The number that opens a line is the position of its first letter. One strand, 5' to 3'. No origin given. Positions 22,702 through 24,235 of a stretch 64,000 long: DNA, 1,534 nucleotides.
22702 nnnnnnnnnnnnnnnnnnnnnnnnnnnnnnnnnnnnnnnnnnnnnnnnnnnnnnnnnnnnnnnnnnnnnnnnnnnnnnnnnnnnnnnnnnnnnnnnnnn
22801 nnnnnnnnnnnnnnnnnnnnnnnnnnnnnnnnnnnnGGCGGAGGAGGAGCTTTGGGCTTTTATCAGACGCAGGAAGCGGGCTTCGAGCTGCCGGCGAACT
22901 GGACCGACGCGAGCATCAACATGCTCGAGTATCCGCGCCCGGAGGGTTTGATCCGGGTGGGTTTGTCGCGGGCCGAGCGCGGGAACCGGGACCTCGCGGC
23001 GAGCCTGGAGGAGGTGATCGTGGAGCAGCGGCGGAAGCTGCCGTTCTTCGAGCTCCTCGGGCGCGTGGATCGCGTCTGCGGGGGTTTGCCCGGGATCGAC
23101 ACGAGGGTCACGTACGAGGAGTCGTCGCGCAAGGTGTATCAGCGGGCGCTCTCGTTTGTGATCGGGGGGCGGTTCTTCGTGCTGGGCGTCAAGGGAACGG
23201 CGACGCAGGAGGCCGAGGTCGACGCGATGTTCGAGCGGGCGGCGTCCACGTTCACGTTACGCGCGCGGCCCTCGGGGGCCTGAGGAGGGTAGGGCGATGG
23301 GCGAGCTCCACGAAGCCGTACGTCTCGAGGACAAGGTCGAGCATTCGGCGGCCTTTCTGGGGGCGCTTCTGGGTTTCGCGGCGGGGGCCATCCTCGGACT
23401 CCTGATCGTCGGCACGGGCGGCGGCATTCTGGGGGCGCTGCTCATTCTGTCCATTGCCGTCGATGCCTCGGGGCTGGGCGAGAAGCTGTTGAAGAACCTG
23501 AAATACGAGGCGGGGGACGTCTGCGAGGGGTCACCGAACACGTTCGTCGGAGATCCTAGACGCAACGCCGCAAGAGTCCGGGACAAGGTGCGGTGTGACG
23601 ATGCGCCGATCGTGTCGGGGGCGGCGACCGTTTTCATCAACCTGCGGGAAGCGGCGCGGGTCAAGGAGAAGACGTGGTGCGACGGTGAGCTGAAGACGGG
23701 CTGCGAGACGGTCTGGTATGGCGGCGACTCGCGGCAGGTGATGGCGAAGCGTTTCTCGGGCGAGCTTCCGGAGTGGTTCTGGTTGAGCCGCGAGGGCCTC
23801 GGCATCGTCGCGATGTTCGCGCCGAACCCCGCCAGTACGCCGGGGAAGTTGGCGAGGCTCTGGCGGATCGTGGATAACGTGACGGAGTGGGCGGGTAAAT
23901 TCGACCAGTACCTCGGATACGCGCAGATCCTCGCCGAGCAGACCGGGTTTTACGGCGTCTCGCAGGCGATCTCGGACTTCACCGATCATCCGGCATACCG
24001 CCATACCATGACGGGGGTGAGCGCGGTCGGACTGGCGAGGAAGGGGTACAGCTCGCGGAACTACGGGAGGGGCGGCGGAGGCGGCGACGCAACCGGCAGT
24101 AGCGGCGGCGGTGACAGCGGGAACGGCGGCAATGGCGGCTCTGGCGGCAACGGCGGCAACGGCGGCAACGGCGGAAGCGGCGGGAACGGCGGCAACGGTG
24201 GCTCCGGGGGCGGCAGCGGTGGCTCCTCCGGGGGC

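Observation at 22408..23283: Tandem paralogous 143-aa DUF1795/Eag-like chaperone genes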

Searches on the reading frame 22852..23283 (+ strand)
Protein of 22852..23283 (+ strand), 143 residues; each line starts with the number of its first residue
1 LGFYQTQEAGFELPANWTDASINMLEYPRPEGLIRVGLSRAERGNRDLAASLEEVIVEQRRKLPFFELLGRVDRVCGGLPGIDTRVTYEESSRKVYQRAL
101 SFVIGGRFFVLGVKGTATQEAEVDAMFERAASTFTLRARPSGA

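Call 3: search_protein_families(library=pfam, proteins=[window:22852-23283:+], max_evalue=1)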
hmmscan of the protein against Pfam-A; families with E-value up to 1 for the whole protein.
window:22852-23283:+ (143 aa): 1 family
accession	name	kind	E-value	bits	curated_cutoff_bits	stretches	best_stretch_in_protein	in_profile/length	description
PF08786.17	DcrB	-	3.1e-11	43.9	27.2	1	8-117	1-111/127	DcrB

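Call 11: find_homologous_proteins(query=window:22852-23280:+)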
Query window:22852-23280:+ (143 aa): 13 proteins with E <= 0.001 among 81 candidates.
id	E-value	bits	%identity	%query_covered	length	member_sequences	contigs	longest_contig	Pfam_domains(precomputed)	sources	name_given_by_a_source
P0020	2.0e-87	308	100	100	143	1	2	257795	PF08786.18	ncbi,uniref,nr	ncbi:DcrB-related protein [Polyangium jinanense]|uniref:DcrB-related protein n=1 Tax=Polyangium jina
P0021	5.6e-61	223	73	99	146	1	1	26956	PF08786.18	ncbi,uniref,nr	ncbi:DcrB-related protein [Polyangium sp. 15x6]|uniref:DcrB-related protein n=1 Tax=Polyangium sp. 1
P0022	1.6e-59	218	70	100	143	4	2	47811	PF08786.18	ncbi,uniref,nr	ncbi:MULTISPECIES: DcrB-related protein [Polyangium]|uniref:DUF1795 domain-containing protein n=2 Ta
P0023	4.5e-58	213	70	100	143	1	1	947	PF08786.18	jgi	jgi:hypothetical protein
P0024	3.3e-57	210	69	100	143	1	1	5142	PF08786.18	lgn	-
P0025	4.8e-56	207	66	100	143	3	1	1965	PF08786.18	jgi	-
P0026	6.1e-52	193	64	99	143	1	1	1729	PF08786.18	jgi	-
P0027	6.1e-47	177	58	99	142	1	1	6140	PF08786.18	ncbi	-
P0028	9.9e-43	163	58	99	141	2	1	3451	PF08786.18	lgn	-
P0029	2.8e-30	123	42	97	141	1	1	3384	PF08786.18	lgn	-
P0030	7.4e-29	119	43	99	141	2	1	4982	PF08786.18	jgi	jgi:hypothetical protein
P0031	1.1e-25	108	76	49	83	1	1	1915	-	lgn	-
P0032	1.4e-25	108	56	64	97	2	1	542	PF08786.18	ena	-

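Call 20: search_solved_structures(query=A2, max_evalue=10, show_alignments=2)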
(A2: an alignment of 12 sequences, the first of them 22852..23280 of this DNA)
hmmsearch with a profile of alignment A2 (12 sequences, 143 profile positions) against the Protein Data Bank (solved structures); distinct sequences matched with E-value up to 10: 9.
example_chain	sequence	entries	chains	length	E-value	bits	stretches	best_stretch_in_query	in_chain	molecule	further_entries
6xrf_A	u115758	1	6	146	2.7e-09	40.3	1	1-142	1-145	Effector EagT6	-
1tu1_A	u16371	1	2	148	2.8e-09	40.2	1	1-142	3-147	hypothetical protein PA0094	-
6xrr_E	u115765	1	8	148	1.1e-05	28.6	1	4-128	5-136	Putative cytoplasmic protein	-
6xrb_A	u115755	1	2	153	1.2e-05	28.4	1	4-128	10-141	SciW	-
9mvg_A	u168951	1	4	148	0.00011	25.4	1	4-128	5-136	SciW protein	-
8glt_1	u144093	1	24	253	0.037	17.2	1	84-128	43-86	C2-chlorophyll-comp_O32-15_ctermHis, polyalanine model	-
7unh_A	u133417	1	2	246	0.083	16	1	84-119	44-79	SP2 designed chlorophyll dimer protein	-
7uni_A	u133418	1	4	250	0.085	16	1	84-119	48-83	SP2-ZnPPaM designed chlorophyll dimer protein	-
9l94_E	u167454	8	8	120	0.5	13.5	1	10-43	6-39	Large ribosomal subunit protein eL8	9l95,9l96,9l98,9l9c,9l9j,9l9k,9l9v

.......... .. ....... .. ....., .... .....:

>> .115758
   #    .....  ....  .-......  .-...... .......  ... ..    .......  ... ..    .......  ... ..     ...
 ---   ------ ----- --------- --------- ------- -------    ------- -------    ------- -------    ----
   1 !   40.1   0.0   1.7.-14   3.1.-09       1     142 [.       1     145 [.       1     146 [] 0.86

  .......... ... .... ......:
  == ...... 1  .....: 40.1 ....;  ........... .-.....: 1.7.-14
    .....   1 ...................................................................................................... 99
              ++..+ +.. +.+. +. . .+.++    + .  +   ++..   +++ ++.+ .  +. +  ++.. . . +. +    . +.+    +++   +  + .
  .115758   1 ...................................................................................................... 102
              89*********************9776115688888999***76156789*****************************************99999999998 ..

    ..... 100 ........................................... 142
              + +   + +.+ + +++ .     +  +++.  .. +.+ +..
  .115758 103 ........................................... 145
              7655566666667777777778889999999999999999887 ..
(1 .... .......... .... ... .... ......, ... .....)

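Call 38: predict_structure(alignment_id=A3)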
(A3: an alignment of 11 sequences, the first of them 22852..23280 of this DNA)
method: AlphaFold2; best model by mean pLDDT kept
length: 143 residues; sequences in the alignment: 11
mean_pLDDT: 81.8   pTM: 0.78
mean pLDDT of the five models: 81.8, 80.8, 79.2, 78.4, 77.8
residues with pLDDT >= 90: 66; 70-90: 46; 50-70: 18; < 50: 13
segments of 3 or more residues with pLDDT < 50: 1-11
pLDDT, mean of each block of 10 residues (from residue 1): 34 58 81 88 88 91 93 88 95 93 89 94 94 69 47
secondary structure, 60 per line:
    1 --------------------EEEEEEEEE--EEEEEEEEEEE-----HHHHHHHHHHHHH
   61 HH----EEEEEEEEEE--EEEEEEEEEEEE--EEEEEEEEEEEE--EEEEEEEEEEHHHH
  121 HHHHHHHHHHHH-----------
elements in order: E21-29 E32-42 H48-62 E67-76 E79-90 E93-104 E107-116 H117-132

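Call 42: fold_search(model_id=the predicted structure, library=pdb)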
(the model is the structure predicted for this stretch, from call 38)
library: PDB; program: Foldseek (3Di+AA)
matches with E <= 10: 1409; with E <= 0.001: 33
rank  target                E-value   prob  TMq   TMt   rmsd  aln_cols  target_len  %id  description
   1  6xrf_A                1.4e-09  1.00  0.75  0.77   6.7       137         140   21  EagT6 Tse6 NT complex (released 2020-12-30)
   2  6xrf_H                1.4e-09  1.00  0.76  0.77   7.0       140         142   21  EagT6 Tse6 NT complex (released 2020-12-30)
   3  6xrf_G                3.4e-09  1.00  0.75  0.76   7.0       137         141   21  EagT6 Tse6 NT complex (released 2020-12-30)
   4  1tu1_A                8.1e-09  1.00  0.74  0.74   6.7       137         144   21  Crystal Structure of Protein of Unknown Function PA94 from Pseudomonas aeruginosa, Putative Regulator (released 2004-08-03)
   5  6xrr_A                1.7e-08  1.00  0.73  0.72   5.3       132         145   22  Structure of SciW bound to the Rhs1 Transmembrane Domain from Salmonella typhimurium (released 2020-12-30)
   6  6xrr_H                1.0e-07  1.00  0.69  0.70   4.4       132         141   21  Structure of SciW bound to the Rhs1 Transmembrane Domain from Salmonella typhimurium (released 2020-12-30)
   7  6xrb_B                1.3e-07  1.00  0.73  0.71   4.5       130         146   22  Crystal structure of SciW from Salmonella typhimurium (released 2020-12-30)
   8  6xrr_D                1.8e-07  1.00  0.72  0.72   4.4       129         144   22  Structure of SciW bound to the Rhs1 Transmembrane Domain from Salmonella typhimurium (released 2020-12-30)
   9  6xrb_A                2.2e-07  1.00  0.70  0.67   4.9       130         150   22  Crystal structure of SciW from Salmonella typhimurium (released 2020-12-30)
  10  9mvg_A                3.0e-07  1.00  0.69  0.70   5.6       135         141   21  Structure of SciW variant L66A bound to the Rhs1 transmembrane domain (released 2026-01-28)
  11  6xrr_I                3.4e-07  1.00  0.71  0.71   5.6       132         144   21  Structure of SciW bound to the Rhs1 Transmembrane Domain from Salmonella typhimurium (released 2020-12-30)
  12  6e8a_A                3.4e-07  1.00  0.64  0.62   5.1       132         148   16  Crystal structure of DcrB from Salmonella enterica at 1.92 Angstroms resolution (released 2018-10-31)
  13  6e8a_B                4.2e-07  1.00  0.65  0.65   5.4       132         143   17  Crystal structure of DcrB from Salmonella enterica at 1.92 Angstroms resolution (released 2018-10-31)
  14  6xrr_B                6.6e-07  1.00  0.73  0.71   4.8       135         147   21  Structure of SciW bound to the Rhs1 Transmembrane Domain from Salmonella typhimurium (released 2020-12-30)
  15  9mvg_B                2.7e-06  1.00  0.71  0.71   4.4       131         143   21  Structure of SciW variant L66A bound to the Rhs1 transmembrane domain (released 2026-01-28)
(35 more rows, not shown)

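Call 46: search_protein_families(library=ncbifam, proteins=[window:22852-23283:+], max_evalue=0.1)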
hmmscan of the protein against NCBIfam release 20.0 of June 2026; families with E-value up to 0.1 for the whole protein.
window:22852-23283:+ (143 aa): 0 families

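Call 74: search_protein_families(library=padloc, proteins=[window:22852-23283:+], max_evalue=0.01)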
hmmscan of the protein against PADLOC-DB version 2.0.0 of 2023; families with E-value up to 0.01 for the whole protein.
window:22852-23283:+ (143 aa): 0 families

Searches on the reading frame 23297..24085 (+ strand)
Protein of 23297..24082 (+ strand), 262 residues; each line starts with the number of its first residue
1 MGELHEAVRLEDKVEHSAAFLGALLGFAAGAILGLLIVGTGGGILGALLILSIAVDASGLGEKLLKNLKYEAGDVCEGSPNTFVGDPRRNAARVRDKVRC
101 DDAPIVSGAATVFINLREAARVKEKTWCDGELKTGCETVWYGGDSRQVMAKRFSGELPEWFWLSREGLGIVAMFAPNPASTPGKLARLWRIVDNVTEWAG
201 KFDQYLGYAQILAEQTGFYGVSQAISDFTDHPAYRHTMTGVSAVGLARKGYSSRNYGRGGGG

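Call 27: find_homologous_proteins(query=window:23297-24082:+)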
Query window:23297-24082:+ (262 aa): 1 proteins with E <= 0.001 among 8000 candidates.
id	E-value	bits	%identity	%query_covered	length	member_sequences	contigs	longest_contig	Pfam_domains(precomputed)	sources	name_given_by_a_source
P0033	6.1e-72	260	55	94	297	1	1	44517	PF05488.19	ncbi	ncbi:PAAR domain-containing protein, partial [Polyangium fumosum]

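Call 45: search_solved_structures(query=window:23297-24082:+, max_evalue=10, show_alignments=3)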
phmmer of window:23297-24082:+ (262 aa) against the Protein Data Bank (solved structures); distinct sequences matched with E-value up to 10: 6.
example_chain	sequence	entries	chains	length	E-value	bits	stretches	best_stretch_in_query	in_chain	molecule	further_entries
6ox6_A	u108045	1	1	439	2.5e-07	33.7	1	26-173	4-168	Tas1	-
7pq5_L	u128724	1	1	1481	6.7e-07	32.3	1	18-148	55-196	Tre23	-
9rce_c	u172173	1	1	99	0.0019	21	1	77-143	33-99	SalCis10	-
2n3l_A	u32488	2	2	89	0.68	12.6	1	94-131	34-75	serine/arginine-rich protein 1, PfSR1-RRM1 | putative splicing factor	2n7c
6xrr_J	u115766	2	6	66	0.89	12.3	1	5-41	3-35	RHS repeat protein | Rhs1 protein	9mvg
6xrf_C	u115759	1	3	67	9.8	8.8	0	6-60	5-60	PAAR motif family protein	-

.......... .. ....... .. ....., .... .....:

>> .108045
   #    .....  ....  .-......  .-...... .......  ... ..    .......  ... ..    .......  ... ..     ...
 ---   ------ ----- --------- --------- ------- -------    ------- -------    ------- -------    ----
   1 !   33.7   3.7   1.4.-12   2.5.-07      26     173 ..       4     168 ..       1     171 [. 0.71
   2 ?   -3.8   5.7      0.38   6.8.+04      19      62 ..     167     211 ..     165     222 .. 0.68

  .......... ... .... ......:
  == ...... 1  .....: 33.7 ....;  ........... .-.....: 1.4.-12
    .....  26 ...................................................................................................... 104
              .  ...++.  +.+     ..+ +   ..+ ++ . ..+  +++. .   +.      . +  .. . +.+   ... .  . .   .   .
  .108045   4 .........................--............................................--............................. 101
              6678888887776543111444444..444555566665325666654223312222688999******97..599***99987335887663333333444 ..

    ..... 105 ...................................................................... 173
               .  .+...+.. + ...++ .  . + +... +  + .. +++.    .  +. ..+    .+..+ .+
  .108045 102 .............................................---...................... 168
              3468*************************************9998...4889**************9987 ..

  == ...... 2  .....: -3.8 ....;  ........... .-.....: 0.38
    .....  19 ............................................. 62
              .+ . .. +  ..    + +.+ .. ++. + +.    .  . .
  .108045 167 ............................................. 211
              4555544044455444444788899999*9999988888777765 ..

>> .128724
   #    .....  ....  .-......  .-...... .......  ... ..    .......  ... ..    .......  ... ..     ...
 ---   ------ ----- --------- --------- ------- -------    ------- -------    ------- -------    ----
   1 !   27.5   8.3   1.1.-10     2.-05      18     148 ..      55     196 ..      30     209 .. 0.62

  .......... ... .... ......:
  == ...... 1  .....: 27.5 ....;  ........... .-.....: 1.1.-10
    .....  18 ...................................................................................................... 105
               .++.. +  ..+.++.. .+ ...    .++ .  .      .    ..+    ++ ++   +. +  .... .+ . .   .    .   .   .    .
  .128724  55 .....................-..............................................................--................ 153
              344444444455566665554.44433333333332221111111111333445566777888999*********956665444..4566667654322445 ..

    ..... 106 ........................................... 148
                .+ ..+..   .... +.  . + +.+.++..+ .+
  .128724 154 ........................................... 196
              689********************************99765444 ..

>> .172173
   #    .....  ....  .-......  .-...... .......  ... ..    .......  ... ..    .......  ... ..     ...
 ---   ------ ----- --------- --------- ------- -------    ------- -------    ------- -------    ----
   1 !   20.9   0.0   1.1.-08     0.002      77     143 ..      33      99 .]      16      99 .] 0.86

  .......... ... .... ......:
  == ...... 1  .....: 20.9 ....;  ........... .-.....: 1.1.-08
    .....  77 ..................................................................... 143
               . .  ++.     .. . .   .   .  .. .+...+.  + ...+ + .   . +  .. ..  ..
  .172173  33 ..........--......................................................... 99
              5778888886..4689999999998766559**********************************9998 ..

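Call 58: find_related_loci(query=A4, collection=metagenome_contigs, flank=6000)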
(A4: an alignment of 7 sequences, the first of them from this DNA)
Query A4 (263 aa) in metagenome_contigs; peptide patterns used: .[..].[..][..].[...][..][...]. (x = any residue, [..] = any of these).
386 stretches matched a pattern; 32 encode a relative of the query (tblastn E <= 1e-3); 32 distinct loci.
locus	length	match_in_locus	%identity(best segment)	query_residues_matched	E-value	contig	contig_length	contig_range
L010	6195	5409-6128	55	4-248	1e-67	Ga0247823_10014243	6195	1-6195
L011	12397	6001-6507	49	3-166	7e-41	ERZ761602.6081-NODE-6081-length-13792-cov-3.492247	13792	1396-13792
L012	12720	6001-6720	41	4-235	5e-41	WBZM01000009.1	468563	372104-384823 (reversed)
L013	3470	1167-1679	37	7-174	7e-20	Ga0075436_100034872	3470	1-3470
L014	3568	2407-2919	37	7-174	9e-20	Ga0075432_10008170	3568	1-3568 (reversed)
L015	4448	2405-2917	37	7-174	3e-19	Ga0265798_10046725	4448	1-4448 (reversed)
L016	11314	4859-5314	35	60-193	7e-19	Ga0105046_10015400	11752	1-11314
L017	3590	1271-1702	40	7-145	8e-19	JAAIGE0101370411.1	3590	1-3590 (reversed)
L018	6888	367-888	34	4-174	5e-15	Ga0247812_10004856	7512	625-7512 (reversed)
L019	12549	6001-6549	30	1-174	7e-14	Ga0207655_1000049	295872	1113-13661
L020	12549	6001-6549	31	1-174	8e-14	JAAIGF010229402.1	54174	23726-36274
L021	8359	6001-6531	32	7-174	1e-13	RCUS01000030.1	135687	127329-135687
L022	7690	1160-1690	31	7-174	3e-13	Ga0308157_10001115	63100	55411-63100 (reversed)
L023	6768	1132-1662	31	7-174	3e-13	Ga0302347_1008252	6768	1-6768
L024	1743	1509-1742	58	1-73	2e-13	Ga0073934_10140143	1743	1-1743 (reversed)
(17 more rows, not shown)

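Call 67: search_protein_families(library=pfam, proteins=[L012:7105-8430:+], max_evalue=0.01)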
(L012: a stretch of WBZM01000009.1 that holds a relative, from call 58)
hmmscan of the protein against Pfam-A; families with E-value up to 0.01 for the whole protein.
L012:7105-8430:+ (442 aa): 0 families
